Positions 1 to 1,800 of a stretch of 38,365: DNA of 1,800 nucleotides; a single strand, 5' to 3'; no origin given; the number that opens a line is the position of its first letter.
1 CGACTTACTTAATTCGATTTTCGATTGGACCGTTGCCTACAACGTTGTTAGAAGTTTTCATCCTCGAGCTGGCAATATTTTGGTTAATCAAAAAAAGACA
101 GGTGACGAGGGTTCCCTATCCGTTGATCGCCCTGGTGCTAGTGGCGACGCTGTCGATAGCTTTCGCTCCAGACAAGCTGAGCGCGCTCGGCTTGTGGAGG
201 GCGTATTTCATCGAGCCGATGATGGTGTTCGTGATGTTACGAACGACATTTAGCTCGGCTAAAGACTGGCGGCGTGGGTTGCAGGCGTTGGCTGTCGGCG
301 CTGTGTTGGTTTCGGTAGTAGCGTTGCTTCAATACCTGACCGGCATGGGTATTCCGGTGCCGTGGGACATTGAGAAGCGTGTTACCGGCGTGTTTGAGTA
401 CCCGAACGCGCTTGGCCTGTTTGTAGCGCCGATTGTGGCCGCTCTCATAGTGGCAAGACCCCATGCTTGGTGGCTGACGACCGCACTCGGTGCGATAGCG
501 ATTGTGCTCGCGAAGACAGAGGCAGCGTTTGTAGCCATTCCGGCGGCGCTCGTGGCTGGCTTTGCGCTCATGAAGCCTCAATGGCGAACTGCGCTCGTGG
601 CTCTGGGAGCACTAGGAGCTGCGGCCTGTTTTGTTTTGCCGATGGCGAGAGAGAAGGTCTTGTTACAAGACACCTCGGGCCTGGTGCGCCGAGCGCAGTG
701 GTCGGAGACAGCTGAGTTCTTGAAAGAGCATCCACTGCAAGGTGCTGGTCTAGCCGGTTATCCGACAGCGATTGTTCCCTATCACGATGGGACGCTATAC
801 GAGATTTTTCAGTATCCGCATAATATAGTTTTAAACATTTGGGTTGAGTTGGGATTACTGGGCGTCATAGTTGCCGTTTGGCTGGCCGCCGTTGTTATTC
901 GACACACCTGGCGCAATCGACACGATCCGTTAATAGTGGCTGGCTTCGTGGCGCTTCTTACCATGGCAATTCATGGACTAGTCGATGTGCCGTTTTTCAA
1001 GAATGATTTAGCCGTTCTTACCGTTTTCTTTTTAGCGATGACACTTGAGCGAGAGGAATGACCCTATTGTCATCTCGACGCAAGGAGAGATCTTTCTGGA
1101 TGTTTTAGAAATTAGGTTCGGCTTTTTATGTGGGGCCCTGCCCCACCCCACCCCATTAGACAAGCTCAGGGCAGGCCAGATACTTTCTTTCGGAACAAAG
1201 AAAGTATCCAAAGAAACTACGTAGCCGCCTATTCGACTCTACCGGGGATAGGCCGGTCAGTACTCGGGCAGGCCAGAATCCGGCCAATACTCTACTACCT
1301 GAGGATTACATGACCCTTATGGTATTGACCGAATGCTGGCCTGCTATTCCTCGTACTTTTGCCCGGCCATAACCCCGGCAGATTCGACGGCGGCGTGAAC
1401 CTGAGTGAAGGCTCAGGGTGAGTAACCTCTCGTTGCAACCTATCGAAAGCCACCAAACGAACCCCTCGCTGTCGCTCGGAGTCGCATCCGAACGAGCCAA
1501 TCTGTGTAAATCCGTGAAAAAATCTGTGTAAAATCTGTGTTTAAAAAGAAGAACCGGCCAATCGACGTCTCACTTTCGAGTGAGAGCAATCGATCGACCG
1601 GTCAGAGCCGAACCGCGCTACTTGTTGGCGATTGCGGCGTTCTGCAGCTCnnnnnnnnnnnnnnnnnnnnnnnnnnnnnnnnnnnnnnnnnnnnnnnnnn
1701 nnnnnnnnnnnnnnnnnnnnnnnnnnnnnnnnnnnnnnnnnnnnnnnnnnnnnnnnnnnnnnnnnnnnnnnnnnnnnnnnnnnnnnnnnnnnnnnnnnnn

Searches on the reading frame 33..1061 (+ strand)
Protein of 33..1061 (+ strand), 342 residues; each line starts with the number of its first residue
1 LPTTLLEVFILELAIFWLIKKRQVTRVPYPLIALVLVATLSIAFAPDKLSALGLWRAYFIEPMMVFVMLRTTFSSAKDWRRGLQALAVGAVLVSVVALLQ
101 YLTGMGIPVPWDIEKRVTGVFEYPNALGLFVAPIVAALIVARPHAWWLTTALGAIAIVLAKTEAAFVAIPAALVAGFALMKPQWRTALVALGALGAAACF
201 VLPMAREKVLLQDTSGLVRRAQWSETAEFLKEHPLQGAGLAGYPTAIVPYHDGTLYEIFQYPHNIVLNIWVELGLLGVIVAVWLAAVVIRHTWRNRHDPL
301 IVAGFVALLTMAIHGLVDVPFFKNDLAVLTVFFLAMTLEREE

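Call 10: search_protein_families(library=pfam, proteins=[window:33-1061:+], max_evalue=0.1)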
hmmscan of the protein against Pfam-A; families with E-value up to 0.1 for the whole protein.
window:33-1061:+ (342 aa): 1 family
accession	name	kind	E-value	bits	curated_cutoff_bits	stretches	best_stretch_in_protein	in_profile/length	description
PF04932.20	Wzy_C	-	3.2e-18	66.4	31.7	1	149-281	2-148/149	O-Antigen ligase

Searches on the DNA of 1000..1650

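Call 11: search_rna_families(source=window, start=1000, end=1650, threshold=evalue, max_evalue=10)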
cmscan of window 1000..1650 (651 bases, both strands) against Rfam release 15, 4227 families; matches with E-value up to 10: 2.
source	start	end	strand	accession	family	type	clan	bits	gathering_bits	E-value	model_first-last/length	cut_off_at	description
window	1552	1603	-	RF03760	mir-2041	Gene; miRNA;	-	18.7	70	0.97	1-68/68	no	mir-2041 microRNA precursor family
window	1189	1213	-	RF01339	CRISPR-DR27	Gene; CRISPR;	-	16.9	35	9.7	1-25/25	no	CRISPR RNA direct repeat element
